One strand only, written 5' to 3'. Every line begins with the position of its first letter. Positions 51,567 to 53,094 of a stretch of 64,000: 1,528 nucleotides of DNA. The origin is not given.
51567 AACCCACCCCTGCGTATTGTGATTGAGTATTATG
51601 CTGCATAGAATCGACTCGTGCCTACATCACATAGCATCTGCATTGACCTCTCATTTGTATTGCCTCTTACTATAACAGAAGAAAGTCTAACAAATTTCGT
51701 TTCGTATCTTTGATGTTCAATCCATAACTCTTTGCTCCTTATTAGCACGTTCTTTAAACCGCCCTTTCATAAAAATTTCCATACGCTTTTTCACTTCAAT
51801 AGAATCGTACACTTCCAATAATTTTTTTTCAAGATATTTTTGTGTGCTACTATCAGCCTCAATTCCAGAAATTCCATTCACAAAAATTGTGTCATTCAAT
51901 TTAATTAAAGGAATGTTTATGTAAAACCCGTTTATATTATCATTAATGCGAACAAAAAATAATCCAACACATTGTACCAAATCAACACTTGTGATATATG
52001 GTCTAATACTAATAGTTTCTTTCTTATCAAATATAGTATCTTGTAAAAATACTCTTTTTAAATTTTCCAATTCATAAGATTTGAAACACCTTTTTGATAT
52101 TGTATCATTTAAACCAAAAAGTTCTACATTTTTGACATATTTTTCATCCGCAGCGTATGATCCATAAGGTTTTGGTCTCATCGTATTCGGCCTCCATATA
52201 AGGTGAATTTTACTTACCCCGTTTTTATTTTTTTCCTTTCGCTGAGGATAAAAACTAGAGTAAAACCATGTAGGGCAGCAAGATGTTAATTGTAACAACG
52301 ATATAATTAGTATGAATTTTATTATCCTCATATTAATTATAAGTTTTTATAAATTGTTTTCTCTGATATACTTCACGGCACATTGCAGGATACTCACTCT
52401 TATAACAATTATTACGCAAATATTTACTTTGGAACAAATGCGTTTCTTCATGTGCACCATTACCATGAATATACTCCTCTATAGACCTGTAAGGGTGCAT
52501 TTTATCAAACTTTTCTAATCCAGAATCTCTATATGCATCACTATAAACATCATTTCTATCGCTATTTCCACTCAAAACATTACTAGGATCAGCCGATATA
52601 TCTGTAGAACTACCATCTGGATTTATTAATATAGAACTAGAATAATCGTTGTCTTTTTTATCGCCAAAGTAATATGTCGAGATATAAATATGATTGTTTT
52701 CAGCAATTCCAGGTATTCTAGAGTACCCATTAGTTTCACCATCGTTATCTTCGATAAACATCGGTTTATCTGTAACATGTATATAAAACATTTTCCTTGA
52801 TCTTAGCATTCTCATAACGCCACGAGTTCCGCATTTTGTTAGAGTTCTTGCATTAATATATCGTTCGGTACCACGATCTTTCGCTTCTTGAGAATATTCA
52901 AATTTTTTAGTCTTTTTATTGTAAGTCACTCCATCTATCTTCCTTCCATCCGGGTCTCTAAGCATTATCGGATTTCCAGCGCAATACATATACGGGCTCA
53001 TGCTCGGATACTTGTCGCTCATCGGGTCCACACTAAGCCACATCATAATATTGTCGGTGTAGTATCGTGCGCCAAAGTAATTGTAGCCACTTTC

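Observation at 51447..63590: TcA-less Tc-toxin-like (SpvB-propeller-RHS) polymorphic toxin operon paired with a T9SS cargo protein and a lipoprotein immunity candidate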

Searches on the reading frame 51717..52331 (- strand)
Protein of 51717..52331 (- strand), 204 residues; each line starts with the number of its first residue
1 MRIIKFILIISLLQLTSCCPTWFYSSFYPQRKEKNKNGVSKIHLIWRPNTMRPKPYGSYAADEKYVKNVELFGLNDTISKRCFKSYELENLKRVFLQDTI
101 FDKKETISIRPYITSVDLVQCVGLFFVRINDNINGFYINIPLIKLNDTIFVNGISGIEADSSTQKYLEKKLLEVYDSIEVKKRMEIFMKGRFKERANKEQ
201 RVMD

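Call 6: search_protein_families(library=pfam, proteins=[window:51717-52331:-], max_evalue=0.01)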
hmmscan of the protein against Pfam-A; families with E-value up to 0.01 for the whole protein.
window:51717-52331:- (204 aa): 0 families

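Call 7: search_protein_families(library=ncbifam, proteins=[window:51717-52331:-], max_evalue=0.01)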
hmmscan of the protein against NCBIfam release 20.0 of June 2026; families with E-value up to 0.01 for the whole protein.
window:51717-52331:- (204 aa): 0 families

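Call 23: search_protein_families(library=pfam, proteins=[window:51717-52331:-], max_evalue=10)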
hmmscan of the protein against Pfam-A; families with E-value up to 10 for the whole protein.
window:51717-52331:- (204 aa): 0 families

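Call 78: list_cluster_members(proteins=[P0001, window:51717-52331:-, window:52333-61644:-])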
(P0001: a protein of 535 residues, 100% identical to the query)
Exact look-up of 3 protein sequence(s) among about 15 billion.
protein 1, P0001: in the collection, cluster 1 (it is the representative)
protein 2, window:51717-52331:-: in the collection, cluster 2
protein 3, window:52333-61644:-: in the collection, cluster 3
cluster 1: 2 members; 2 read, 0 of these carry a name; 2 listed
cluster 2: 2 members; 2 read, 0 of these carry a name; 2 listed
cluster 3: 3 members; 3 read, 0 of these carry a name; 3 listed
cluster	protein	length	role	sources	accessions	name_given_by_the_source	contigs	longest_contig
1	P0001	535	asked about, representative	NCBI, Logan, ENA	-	-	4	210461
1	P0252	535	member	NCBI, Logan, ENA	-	-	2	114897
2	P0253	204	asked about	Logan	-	-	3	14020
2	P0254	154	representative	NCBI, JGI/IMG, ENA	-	-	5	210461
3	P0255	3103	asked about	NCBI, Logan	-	-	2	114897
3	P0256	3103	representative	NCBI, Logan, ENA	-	-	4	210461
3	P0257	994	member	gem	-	-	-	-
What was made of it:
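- Tried and rejected: The cluster look-up gave no names or organism for the window's proteins (call 78).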

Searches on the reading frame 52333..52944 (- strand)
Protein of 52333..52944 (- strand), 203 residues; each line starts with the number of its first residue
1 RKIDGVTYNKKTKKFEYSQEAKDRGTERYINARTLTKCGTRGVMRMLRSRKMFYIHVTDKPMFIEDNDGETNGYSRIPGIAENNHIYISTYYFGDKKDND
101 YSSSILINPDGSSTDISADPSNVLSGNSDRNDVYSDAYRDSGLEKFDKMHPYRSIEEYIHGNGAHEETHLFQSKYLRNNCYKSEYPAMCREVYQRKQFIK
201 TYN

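Call 23: search_protein_families(library=pfam, proteins=[window:52336-52944:-], max_evalue=10)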
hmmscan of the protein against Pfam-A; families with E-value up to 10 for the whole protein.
seq(203 aa): 0 families

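Call 51: search_protein_representatives(protein=window:52333-52944:-)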
Query: 203 residues. Proteins with E-value up to 0.001 (for the whole library): 45; up to 1e-10: 33; up to 1e-30: 7. The best 45 are listed.
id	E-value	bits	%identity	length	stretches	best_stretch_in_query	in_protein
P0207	5.0e-60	219.1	57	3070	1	1-202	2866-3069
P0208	1.1e-54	201.7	53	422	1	3-202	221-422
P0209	4.0e-51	190.0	56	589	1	1-201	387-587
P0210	4.1e-40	154.1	44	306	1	1-201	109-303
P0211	4.3e-40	154.0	47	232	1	1-202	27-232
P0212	7.2e-39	150.0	50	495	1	2-200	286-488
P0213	1.1e-34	136.4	45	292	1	2-202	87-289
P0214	5.6e-30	121.0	39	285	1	2-202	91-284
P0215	7.0e-26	107.7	39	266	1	1-200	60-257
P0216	1.5e-23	100.1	40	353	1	1-199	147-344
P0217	7.6e-23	97.7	35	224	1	1-198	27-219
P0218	1.2e-22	97.1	45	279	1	1-174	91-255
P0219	4.6e-22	95.2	35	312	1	1-200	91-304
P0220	4.9e-22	95.1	35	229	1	13-198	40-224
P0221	5.9e-22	94.8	38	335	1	1-187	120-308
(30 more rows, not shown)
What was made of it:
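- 52336..52944 (-): C-terminal toxin domain (aa 2901-3103) with invariant HExxH (HEETH) and a downstream Glu, a predicted zinc metallopeptidase from a small undescribed family. 45 clusters among 1.84 billion representatives, always C-terminal (call 51).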

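Call 53: search_solved_structures(query=A4, max_evalue=10)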
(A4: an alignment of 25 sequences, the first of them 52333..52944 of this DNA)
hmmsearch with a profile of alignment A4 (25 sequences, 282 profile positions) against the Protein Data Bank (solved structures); distinct sequences matched with E-value up to 10: 29.
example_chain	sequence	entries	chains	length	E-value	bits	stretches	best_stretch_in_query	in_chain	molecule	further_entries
8fjp_A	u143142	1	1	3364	5.2e-12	48.9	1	8-71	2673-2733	salivary gland surface protein 1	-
9on3_A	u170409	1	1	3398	7.4e-10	41.9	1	8-71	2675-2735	SGS4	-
9c4k_Q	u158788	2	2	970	1.8e-08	37.3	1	8-71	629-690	Toxin subunit YenC2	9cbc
4igl_B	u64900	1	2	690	2.2e-08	37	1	7-71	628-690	YenC2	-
6sup_A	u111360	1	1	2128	4.6e-08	36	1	8-72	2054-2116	TcdB2,TccC3,Cell division control protein 42 homolog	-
6h6e_F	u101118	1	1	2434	6.2e-08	35.5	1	8-70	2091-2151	TcdB2,TccC3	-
6suf_F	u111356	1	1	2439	6.4e-08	35.5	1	8-70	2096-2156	TcdB2,TccC3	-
6suq_A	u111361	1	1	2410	9.6e-08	34.9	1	8-70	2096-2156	TcdB2,TccC3,Genome polyprotein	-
6h6g_A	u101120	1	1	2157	1e-07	34.8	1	8-70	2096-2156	TcdB2,TccC3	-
4o9x_A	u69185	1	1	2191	1.1e-07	34.8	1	8-70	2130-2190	TcdB2, TccC3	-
8h8a_A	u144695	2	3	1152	1.4e-07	34.4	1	8-70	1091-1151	Putative Rhs-family protein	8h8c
5kis_B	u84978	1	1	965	1.1e-06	31.4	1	7-71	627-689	RHS2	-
6l7i_G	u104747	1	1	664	2e-06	30.6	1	8-70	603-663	TccC2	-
6h6f_F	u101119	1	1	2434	2.4e-06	30.3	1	8-70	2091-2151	TcdB2,TccC3,TccC3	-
6sue_F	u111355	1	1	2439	2.5e-06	30.3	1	8-70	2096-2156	TcdB2,TccC3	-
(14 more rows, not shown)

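Call 92: search_protein_families(library=pfam, alignment_id=A4, max_evalue=5)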
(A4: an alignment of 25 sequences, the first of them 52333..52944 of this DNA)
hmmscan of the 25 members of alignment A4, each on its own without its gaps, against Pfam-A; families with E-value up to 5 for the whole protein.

A. member 1, window:52333-52944:- (203 aa): 0 families

B. families by the number of members that match (of 25 scanned): 19 families
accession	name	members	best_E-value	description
PF03527.20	RHS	2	0.012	RHS protein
PF13756.12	Stimulus_sens_1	1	0.0039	Stimulus-sensing domain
PF14415.11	DUF4424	1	0.015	Domain of unknown function (DUF4424)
PF03495.19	Binary_toxB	1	0.022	Clostridial binary toxin B/anthrax toxin PA Ca-binding domain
PF01086.22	Clathrin_lg_ch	1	0.022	Clathrin light chain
PF02743.24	dCache_1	1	0.023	Cache domain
PF00847.26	AP2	1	0.027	AP2 domain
PF06763.17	Minor_tail_Z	1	0.036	Prophage minor tail protein Z (GPZ)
PF13650.11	Asp_protease_2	1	0.059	Aspartyl protease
PF20565.4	DUF6775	1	0.082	Probable metallopeptidase family (DUF6775)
PF21421.2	ATR1_WY-dom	1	0.087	Avirulence protein ATR1, WY-domain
PF21683.3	GpP-like_1st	1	0.095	Mu phage baseplate assembly protein GpP-like, N-terminal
PF25374.1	Cadherin_FAT4_N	1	0.14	FAT4-like, N-terminal cadherin-like domain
PF25484.1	DUF7907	1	0.16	Domain of unknown function (DUF7907)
PF07646.21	Kelch_2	1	0.16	Kelch motif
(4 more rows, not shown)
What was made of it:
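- Tried and rejected: Scanning each member of the toxin alignment separately gave nothing consistent (call 92).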
